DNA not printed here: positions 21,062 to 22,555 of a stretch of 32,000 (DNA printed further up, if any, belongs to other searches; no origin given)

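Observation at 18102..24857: IclR-OPT-PLP enzyme-PepE-porin-DUF1177: candidate envelope-spanning peptide uptake and catabolism system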

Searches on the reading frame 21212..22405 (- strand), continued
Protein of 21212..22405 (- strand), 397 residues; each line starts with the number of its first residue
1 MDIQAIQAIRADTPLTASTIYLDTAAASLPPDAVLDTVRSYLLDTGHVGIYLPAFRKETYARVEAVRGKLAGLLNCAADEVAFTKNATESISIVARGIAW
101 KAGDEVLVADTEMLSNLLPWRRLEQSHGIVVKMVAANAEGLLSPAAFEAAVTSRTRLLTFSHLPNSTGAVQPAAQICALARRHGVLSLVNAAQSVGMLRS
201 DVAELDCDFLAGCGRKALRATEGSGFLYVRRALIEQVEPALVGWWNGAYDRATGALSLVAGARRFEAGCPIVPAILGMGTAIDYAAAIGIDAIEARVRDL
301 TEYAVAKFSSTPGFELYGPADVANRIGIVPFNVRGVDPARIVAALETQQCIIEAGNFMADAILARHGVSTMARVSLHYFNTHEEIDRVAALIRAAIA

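Call 38: find_homologous_proteins(query=window:21212-22405:-, max_evalue=1e-30)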
Query window:21212-22405:- (397 aa): 850 proteins with E <= 1e-30 among 8000 candidates; the best 120 are listed.
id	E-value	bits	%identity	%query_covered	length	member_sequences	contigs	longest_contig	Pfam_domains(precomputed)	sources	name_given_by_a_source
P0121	1.4e-236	803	94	99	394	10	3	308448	PF00266.26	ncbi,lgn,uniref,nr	ncbi:aminotransferase class V-fold PLP-dependent enzyme [Cupriavidus necator]|uniref:Aminotransferas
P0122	2.5e-234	795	93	99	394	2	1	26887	PF00266.26,PF01041.24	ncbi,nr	ncbi:cysteine desulfurase [Cupriavidus sp. UYMMa02A]|nr:cysteine desulfurase [Cupriavidus sp. UYMMa0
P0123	4.7e-234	794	94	99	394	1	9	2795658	PF00266.26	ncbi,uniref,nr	ncbi:aminotransferase class V-fold PLP-dependent enzyme [Cupriavidus taiwanensis]|uniref:aminotransf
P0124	1.2e-233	793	93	99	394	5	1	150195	PF00266.26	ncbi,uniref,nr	ncbi:aminotransferase class V-fold PLP-dependent enzyme [Cupriavidus necator]|uniref:aminotransferas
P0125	1.5e-233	793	93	99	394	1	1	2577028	PF00266.26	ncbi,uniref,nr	ncbi:Cysteine desulfurase (Aminotransferase class V) [Cupriavidus taiwanensis]|uniref:Cysteine desul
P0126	2.0e-233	792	93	99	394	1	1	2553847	PF00266.26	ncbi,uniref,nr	ncbi:aminotransferase class V-fold PLP-dependent enzyme [Cupriavidus taiwanensis]|uniref:aminotransf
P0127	6.6e-233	790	93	99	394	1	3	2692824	PF00266.26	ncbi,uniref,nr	ncbi:aminotransferase class V-fold PLP-dependent enzyme [Cupriavidus taiwanensis]|uniref:aminotransf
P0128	1.1e-232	790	92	99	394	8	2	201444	PF00266.26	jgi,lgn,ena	-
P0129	1.8e-232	789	92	96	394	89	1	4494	PF00266.26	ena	-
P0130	2.8e-232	788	93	99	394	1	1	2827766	PF00266.26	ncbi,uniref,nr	ncbi:Cysteine desulfurase (Aminotransferase class V) (plasmid) [Cupriavidus taiwanensis]|uniref:Cyst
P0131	9.0e-232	787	92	99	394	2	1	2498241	PF00266.26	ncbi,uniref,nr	ncbi:aminotransferase class V-fold PLP-dependent enzyme [Cupriavidus sp. MP-37]|uniref:aminotransfer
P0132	1.4e-229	779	91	99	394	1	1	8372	PF00266.26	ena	-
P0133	3.8e-228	775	91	99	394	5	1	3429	PF00266.26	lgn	-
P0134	2.8e-226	769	90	99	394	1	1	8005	PF00266.26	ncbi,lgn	-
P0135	5.3e-225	764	87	99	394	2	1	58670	PF00266.26,PF01041.24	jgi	-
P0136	6.0e-218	741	88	99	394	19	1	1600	PF00266.26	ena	-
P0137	2.5e-217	739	87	99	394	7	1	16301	PF00266.26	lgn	-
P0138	1.2e-202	691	80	99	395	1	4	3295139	PF00266.26,PF01041.24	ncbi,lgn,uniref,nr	ncbi:aminotransferase class V-fold PLP-dependent enzyme [Paraburkholderia hayleyella]|uniref:aminotr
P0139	1.6e-201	687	79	99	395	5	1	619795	PF00266.26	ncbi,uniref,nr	ncbi:aminotransferase class V-fold PLP-dependent enzyme [Ralstonia soli]|uniref:Aminotransferase cla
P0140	1.3e-200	684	78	99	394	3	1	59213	PF00266.26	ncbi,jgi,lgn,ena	jgi:cysteine desulfurase/selenocysteine lyase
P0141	6.1e-200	682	78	98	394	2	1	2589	PF00266.26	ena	-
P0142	7.3e-200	682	79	99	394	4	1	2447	PF00266.26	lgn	-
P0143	2.0e-199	680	77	98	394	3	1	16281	PF00266.26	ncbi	-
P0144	3.0e-199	680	79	98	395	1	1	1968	PF00266.26,PF01041.24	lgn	-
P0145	4.0e-199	679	79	98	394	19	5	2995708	PF00266.26,PF01041.24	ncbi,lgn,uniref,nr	ncbi:cysteine desulfurase [Burkholderia pseudomultivorans]|uniref:aminotransferase class V-fold PLP-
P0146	5.8e-199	679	77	99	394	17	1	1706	PF00266.26,PF01041.24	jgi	-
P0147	7.4e-199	678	78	98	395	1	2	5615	PF00266.26,PF01041.24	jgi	jgi:cysteine desulfurase / selenocysteine lyase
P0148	7.5e-199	678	76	98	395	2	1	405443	PF00266.26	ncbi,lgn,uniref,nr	ncbi:aminotransferase class V-fold PLP-dependent enzyme [Ralstonia chuxiongensis]|uniref:aminotransf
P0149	1.4e-198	677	79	99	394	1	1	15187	PF00266.26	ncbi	-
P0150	1.5e-198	677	77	99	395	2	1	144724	PF00266.26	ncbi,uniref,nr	ncbi:aminotransferase class V-fold PLP-dependent enzyme [Paraburkholderia oxyphila]|uniref:aminotran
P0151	1.8e-198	677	77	99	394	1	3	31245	PF00266.26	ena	-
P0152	1.9e-198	677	77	99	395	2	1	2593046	PF00266.26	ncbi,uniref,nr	ncbi:aminotransferase class V-fold PLP-dependent enzyme [Paraburkholderia pallida]|uniref:Aminotrans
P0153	8.2e-198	675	79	98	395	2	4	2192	PF00266.26,PF01041.24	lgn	-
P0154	8.0e-197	672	78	98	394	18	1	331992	PF00266.26,PF01041.24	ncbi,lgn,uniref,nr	ncbi:aminotransferase class V-fold PLP-dependent enzyme [Burkholderia sp. BCC1999]|uniref:aminotrans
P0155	8.7e-197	672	77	99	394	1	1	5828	PF00266.26,PF01041.24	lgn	-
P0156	1.6e-196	671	77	99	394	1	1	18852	PF00266.26,PF01041.24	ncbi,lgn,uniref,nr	ncbi:aminotransferase class V-fold PLP-dependent enzyme [Paraburkholderia sp.]|uniref:aminotransfera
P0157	3.8e-196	669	75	99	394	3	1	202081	PF00266.26,PF01041.24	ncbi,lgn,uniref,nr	ncbi:aminotransferase, class V [Caballeronia pedi]|uniref:Aminotransferase, class V n=1 Tax=Caballer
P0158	3.9e-196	669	78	98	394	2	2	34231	PF00266.26,PF01041.24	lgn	-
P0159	6.4e-196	669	78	98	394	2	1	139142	PF00266.26,PF01041.24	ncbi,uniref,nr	ncbi:cysteine desulfurase [Burkholderia paludis]|uniref:aminotransferase class V-fold PLP-dependent 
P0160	7.9e-196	668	75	98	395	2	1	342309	PF00266.26,PF01041.24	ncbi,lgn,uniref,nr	ncbi:TPA: aminotransferase class V-fold PLP-dependent enzyme [Salmonella enterica]|uniref:Aminotrans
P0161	8.4e-196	668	78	98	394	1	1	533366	PF00266.26,PF01041.24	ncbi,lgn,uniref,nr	ncbi:aminotransferase class V-fold PLP-dependent enzyme [Burkholderia lata]|uniref:Cysteine desulfur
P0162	1.0e-194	665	77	98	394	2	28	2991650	PF00266.26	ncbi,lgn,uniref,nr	ncbi:aminotransferase class V-fold PLP-dependent enzyme [Burkholderia sp. Bp9017]|uniref:Aminotransf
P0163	2.6e-194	663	76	98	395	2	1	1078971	PF00266.26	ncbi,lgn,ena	-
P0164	2.7e-194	663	77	98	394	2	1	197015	PF00266.26,PF01041.24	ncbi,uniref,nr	ncbi:aminotransferase class V-fold PLP-dependent enzyme [Burkholderia sp. IMCC1007]|uniref:aminotran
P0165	7.2e-194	662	77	98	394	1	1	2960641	PF00266.26,PF01041.24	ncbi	ncbi:aminotransferase class V-fold PLP-dependent enzyme [Burkholderia metallica]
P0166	2.8e-193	660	76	99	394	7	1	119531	PF00266.26,PF01041.24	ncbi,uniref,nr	ncbi:aminotransferase, class V [Caballeronia choica]|uniref:Aminotransferase, class V n=1 Tax=Caball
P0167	3.7e-193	660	76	99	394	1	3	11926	PF00266.26,PF01041.24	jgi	jgi:cysteine desulfurase / selenocysteine lyase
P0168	5.6e-193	659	76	98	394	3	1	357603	PF00266.26,PF01041.24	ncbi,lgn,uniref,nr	ncbi:cysteine desulfurase [Burkholderia territorii]|uniref:aminotransferase class V-fold PLP-depende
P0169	6.2e-193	659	74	98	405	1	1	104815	PF00266.26,PF01041.24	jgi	jgi:cysteine desulfurase / selenocysteine lyase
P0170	6.2e-193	659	76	98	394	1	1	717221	PF00266.26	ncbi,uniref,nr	ncbi:cysteine desulfurase [Burkholderia diffusa]|uniref:aminotransferase class V-fold PLP-dependent 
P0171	1.6e-192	657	76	99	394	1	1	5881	PF00266.26,PF01041.24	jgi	jgi:cysteine desulfurase / selenocysteine lyase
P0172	2.1e-192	657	75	99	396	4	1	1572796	PF00266.26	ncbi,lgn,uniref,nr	ncbi:aminotransferase class V-fold PLP-dependent enzyme [Paraburkholderia bannensis]|uniref:aminotra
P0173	2.4e-192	657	74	98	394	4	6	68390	PF00266.26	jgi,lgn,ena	-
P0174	3.6e-192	656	75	99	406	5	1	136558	PF00266.26,PF01041.24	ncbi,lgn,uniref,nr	ncbi:aminotransferase, class V [Caballeronia humi]|uniref:Aminotransferase, class V n=2 Tax=Caballer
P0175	7.4e-192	655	74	99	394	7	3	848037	PF00266.26,PF01041.24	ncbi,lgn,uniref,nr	ncbi:aminotransferase class V-fold PLP-dependent enzyme [Caballeronia sp. NK8]|uniref:aminotransfera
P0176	1.6e-191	654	75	96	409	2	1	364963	PF00266.26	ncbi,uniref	ncbi:aminotransferase class V-fold PLP-dependent enzyme [Variovorax humicola]|uniref:aminotransferas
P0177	1.8e-190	651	74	98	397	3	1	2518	PF00266.26,PF01041.24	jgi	jgi:cysteine desulfurase / selenocysteine lyase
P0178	1.1e-189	648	75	99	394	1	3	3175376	PF00266.26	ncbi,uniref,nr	ncbi:aminotransferase class V-fold PLP-dependent enzyme [Paraburkholderia bonniea]|uniref:aminotrans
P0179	1.2e-188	645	73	99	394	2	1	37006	PF00266.26,PF01041.24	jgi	jgi:cysteine desulfurase/selenocysteine lyase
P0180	1.3e-188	645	74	98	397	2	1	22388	PF00266.26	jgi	jgi:cysteine desulfurase / selenocysteine lyase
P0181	3.6e-188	643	74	98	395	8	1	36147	PF00266.26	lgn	-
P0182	2.3e-187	641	73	99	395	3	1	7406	PF00266.26,PF01041.24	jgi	jgi:cysteine desulfurase / selenocysteine lyase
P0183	3.0e-186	637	73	99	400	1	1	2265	PF00266.26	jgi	jgi:cysteine desulfurase/selenocysteine lyase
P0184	6.7e-185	632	73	99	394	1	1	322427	PF00266.26,PF01053.27,PF01041.24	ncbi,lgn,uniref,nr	ncbi:aminotransferase class V-fold PLP-dependent enzyme [Andreprevotia chitinilytica]|uniref:aminotr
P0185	7.3e-185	632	73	96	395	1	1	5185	PF00266.26,PF01041.24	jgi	jgi:cysteine desulfurase / selenocysteine lyase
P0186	7.7e-185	632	73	98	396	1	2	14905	PF00266.26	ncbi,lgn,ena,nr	ncbi:MAG TPA: aminotransferase class V-fold PLP-dependent enzyme [Paraburkholderia sp.]|nr:aminotran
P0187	6.0e-184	629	72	98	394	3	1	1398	PF00266.26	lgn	-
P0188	7.2e-177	606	71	98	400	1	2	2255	PF00266.26,PF01053.27,PF01041.24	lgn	-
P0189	9.3e-173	592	68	98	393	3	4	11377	PF00266.26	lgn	-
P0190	1.1e-164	566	67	97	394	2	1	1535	PF00266.26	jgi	jgi:cysteine desulfurase/selenocysteine lyase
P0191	2.3e-161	555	63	97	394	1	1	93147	PF00266.26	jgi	jgi:cysteine desulfurase/selenocysteine lyase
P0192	2.1e-160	552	77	82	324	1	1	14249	PF00266.26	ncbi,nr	ncbi:MAG TPA: aminotransferase class V-fold PLP-dependent enzyme, partial [Paraburkholderia sp.]|nr:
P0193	2.0e-157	542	64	97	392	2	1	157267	PF00266.26,PF01041.24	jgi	jgi:cysteine desulfurase/selenocysteine lyase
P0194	3.5e-144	498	57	98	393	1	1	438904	PF00266.26,PF01041.24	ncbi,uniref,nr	ncbi:aminotransferase class V-fold PLP-dependent enzyme [Zobellella maritima]|uniref:aminotransferas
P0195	6.1e-143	494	60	98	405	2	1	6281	PF00266.26,PF01041.24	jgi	jgi:cysteine desulfurase/selenocysteine lyase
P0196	8.1e-143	494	58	98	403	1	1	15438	PF00155.28,PF00266.26,PF01041.24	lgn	-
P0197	2.9e-140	486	57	98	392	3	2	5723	PF00266.26,PF01041.24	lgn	-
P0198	1.6e-139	483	59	97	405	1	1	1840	PF00266.26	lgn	-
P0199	5.6e-138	478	58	98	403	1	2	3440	PF00266.26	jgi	jgi:cysteine desulfurase/selenocysteine lyase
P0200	6.9e-138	478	56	98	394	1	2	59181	PF00155.28,PF00266.26,PF01041.24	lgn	-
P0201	2.0e-137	476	54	98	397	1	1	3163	PF00155.28,PF00266.26,PF01041.24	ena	-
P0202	4.5e-137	475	56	98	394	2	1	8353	PF00266.26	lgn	-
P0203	4.5e-137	475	55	98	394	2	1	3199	PF00266.26,PF01041.24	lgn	-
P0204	7.7e-136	471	55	98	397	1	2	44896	PF00155.28,PF00266.26,PF01041.24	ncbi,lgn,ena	-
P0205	7.7e-136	471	57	98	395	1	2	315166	PF00266.26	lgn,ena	-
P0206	8.6e-136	471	55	98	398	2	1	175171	PF00266.26,PF01041.24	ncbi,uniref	ncbi:aminotransferase class V-fold PLP-dependent enzyme [Zobellella aerophila]|uniref:Cysteine desul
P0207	2.1e-135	470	56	98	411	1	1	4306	PF00266.26,PF01041.24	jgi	jgi:cysteine desulfurase/selenocysteine lyase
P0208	1.6e-134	467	55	98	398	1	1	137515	PF00266.26,PF01041.24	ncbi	-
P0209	1.6e-134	467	54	99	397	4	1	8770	PF00155.28,PF00266.26,PF01041.24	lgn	-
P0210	5.1e-134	465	55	98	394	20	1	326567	PF00266.26,PF01041.24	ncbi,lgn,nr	ncbi:Cysteine desulfurase [Serratia quinivorans]|nr:Cysteine desulfurase [Serratia quinivorans]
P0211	6.0e-134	465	55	97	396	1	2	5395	PF00266.26,PF01041.24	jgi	jgi:cysteine desulfurase/selenocysteine lyase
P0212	1.2e-133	464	56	98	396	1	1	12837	PF00155.28,PF00266.26,PF01041.24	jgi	jgi:cysteine desulfurase / selenocysteine lyase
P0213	1.5e-133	463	57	96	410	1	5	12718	PF00266.26,PF01041.24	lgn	-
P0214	1.6e-133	463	54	98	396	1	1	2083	PF00266.26,PF01041.24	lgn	-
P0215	2.5e-133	463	55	100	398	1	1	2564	PF00266.26,PF01041.24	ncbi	-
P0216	2.8e-133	463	55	98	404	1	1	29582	PF00266.26,PF01041.24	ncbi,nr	ncbi:cysteine desulfurase [Gammaproteobacteria bacterium]|nr:cysteine desulfurase [Gammaproteobacter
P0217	3.6e-133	462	54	99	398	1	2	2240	PF00266.26,PF01041.24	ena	-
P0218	1.3e-132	460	54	96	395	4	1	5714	PF00155.28,PF00266.26,PF01041.24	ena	-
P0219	1.7e-132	460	54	98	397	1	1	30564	PF00266.26,PF01041.24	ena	-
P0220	4.1e-132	459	55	98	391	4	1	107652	PF00155.28,PF00266.26,PF01041.24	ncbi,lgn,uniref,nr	ncbi:Cysteine desulfurase [Serratia quinivorans]|uniref:aminotransferase class V-fold PLP-dependent 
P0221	1.4e-131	457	54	98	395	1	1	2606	PF00155.28,PF00266.26,PF01041.24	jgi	jgi:cysteine desulfurase/selenocysteine lyase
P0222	4.9e-131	455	54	99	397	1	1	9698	PF00266.26,PF01041.24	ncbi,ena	-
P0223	8.0e-131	455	55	97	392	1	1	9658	PF00266.26,PF01041.24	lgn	-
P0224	1.8e-130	453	56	97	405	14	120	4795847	PF00266.26,PF01041.24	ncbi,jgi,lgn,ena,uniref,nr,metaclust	ncbi:aminotransferase class V-fold PLP-dependent enzyme [uncultured Ralstonia sp.]|jgi:cysteine desu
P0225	6.2e-130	452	51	98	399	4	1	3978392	PF00155.28,PF00266.26,PF01041.24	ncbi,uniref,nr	ncbi:aminotransferase class V-fold PLP-dependent enzyme [Brevibacillus marinus]|uniref:aminotransfer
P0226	3.0e-129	449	54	97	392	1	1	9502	PF00266.26,PF01041.24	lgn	-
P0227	6.6e-129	448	52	98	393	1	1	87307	PF00266.26,PF01212.28,PF01041.24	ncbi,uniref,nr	ncbi:aminotransferase class V-fold PLP-dependent enzyme [Collimonas antrihumi]|uniref:aminotransfera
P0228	1.3e-128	447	52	97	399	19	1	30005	PF00266.26,PF01212.28,PF01041.24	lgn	-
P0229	2.2e-127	443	52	98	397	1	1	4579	PF00266.26,PF01041.24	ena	-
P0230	2.8e-127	443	54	98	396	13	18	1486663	PF00266.26,PF01041.24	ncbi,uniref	ncbi:aminotransferase class V-fold PLP-dependent enzyme [Pandoraea pneumonica]|uniref:aminotransfera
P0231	3.1e-127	443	53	97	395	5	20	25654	PF00266.26,PF01212.28,PF01041.24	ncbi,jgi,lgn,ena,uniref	ncbi:aminotransferase class V-fold PLP-dependent enzyme [Paracoccus sp. (in: a-proteobacteria)]|jgi:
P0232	3.5e-127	443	54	96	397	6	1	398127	PF00155.28,PF00266.26,PF01041.24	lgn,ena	-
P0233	3.2e-126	439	49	98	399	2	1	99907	PF00155.28,PF00266.26,PF01053.27,PF01041.24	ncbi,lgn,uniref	ncbi:aminotransferase class V-fold PLP-dependent enzyme [Geobacillus subterraneus]|uniref:aminotrans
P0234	1.1e-125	438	52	99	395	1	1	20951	PF00266.26,PF01041.24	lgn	-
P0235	1.4e-125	437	51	97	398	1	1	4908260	PF00266.26,PF01041.24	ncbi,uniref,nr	ncbi:aminotransferase class V-fold PLP-dependent enzyme [Brevibacillus humidisoli]|uniref:aminotrans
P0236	1.6e-125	437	51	97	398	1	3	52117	PF00155.28,PF00266.26,PF01041.24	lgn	-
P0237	1.9e-124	434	53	94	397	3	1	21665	PF00266.26,PF01041.24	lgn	-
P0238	2.8e-124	433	52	98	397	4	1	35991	PF00155.28,PF00266.26,PF01041.24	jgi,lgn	-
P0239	3.8e-124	433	51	97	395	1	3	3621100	PF00266.26,PF01041.24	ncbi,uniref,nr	ncbi:aminotransferase class V-fold PLP-dependent enzyme [Paracoccus fistulariae]|uniref:Aminotransfe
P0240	7.4e-124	432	51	98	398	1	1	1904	PF00266.26,PF01041.24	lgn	-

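Call 39: find_encoding_contigs(protein=P0225, flank=8000, max_places=1)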
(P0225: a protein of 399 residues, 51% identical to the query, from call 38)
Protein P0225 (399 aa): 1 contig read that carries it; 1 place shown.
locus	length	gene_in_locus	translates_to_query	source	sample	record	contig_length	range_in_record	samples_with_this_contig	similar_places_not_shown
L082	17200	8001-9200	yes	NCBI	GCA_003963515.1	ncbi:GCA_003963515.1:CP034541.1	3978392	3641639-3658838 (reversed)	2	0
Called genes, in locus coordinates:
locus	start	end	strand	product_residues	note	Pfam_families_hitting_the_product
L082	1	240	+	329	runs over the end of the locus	PF08240:ADH_N, PF00107:ADH_zinc_N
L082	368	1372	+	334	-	PF16800:Endopep_inhib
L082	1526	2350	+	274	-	PF09339:HTH_IclR, PF01614:IclR_C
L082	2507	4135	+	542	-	PF03169:OPT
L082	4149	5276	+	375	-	PF06032:S-Me-THD_N, PF20906:S-Me-THD_C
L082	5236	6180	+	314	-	PF06675:DUF1177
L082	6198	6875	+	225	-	PF07302:AroM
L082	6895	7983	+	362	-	PF01321:Creatinase_N, PF00557:Peptidase_M24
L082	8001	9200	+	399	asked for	PF00155:Aminotran_1_2 (weak), PF00266:Aminotran_5, PF01041:DegT_DnrJ_EryC1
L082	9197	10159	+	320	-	PF26233:NicX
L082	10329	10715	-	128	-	PF01596:Methyltransf_3, PF13578:Methyltransf_24 (weak)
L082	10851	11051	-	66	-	-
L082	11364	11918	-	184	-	PF13302:Acetyltransf_3, PF13420:Acetyltransf_4, PF00583:Acetyltransf_1, PF13523:Acetyltransf_8 (weak)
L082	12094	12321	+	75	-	-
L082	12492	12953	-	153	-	PF10604:Polyketide_cyc2 (weak), PF08327:AHSA1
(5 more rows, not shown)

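Call 40: find_encoding_contigs(protein=P0239, flank=8000, max_places=1)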
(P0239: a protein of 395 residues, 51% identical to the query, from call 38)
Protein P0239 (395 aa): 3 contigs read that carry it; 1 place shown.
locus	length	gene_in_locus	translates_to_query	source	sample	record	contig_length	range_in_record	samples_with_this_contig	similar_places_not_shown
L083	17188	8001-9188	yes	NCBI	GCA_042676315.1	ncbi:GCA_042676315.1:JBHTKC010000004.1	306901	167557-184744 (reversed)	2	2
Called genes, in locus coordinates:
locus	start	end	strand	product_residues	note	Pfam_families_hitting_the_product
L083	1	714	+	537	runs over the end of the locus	PF04183:IucA_IucC, PF06276:FhuF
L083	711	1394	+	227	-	PF13523:Acetyltransf_8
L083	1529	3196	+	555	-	PF04183:IucA_IucC, PF06276:FhuF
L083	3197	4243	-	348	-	PF08021:FAD_binding_9, PF04954:SIP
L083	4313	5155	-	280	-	-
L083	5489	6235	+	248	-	PF09339:HTH_IclR, PF01614:IclR_C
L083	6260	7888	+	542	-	PF03169:OPT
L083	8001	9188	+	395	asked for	PF00266:Aminotran_5, PF01041:DegT_DnrJ_EryC1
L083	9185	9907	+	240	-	PF03575:Peptidase_S51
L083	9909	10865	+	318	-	PF06675:DUF1177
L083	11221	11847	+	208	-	PF00440:TetR_N, PF17928:TetR_C_22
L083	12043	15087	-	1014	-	PF00873:ACR_tran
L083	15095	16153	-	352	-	PF25917:BSH_RND (weak), PF25967:RND-MFP_C (weak)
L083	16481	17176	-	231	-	PF01370:Epimerase (weak), PF00106:adh_short, PF13561:adh_short_C2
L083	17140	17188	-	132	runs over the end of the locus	PF09945:DUF2177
